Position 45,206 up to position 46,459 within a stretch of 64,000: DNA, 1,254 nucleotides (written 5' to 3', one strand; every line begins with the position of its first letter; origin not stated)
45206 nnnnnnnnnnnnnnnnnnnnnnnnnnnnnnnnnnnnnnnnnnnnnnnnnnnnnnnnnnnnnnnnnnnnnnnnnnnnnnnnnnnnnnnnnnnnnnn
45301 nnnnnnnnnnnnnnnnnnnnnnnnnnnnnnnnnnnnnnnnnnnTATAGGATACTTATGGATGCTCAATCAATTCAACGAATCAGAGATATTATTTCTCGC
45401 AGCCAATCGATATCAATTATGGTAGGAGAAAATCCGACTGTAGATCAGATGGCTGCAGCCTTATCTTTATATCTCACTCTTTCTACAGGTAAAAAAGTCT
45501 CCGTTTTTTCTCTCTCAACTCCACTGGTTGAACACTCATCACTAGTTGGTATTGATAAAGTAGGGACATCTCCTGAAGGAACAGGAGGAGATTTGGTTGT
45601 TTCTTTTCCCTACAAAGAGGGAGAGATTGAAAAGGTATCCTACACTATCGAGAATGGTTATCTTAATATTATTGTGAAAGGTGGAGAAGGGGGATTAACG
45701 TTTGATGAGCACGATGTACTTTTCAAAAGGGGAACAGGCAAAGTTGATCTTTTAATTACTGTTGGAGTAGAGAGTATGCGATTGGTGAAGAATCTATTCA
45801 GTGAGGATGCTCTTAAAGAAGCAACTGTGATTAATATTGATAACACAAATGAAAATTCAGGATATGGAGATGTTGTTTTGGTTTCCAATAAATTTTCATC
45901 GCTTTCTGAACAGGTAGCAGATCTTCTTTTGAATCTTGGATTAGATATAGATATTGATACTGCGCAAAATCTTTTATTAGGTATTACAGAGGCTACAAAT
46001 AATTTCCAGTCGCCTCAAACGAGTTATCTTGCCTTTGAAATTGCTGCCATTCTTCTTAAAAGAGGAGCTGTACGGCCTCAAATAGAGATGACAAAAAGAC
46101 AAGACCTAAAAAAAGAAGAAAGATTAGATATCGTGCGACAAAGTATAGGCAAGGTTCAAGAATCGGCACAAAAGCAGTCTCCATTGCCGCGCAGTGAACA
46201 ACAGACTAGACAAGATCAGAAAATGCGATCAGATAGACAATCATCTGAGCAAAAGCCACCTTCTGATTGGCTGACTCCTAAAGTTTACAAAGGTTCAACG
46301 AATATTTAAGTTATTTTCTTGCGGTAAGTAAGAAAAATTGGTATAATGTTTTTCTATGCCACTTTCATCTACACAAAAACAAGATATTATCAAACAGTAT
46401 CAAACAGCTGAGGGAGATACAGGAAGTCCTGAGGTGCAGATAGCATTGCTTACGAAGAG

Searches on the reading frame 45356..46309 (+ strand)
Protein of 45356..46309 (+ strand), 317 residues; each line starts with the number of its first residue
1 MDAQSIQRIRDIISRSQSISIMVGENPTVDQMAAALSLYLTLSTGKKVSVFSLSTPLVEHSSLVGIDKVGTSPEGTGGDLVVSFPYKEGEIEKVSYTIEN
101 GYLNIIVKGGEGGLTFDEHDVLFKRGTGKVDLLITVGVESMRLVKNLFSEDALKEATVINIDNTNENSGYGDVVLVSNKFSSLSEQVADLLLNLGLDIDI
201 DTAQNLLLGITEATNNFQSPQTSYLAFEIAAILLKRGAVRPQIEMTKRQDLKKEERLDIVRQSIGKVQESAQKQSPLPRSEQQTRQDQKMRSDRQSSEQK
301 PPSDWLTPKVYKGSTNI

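Call 7: search_protein_families(library=pfam, proteins=[window:45356-46309:+], max_evalue=0.0001)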
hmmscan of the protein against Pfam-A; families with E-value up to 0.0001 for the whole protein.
window:45356-46309:+ (317 aa): 0 families

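Call 12: search_protein_families(library=pfam, proteins=[window:45356-46309:+], max_evalue=1)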
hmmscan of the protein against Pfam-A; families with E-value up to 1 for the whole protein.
window:45356-46309:+ (317 aa): 1 family
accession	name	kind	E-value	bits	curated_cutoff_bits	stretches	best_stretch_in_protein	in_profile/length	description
PF01368.27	DHH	-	0.0029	18.3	28.1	1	19-210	2-125/125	DHH family, N-terminal domain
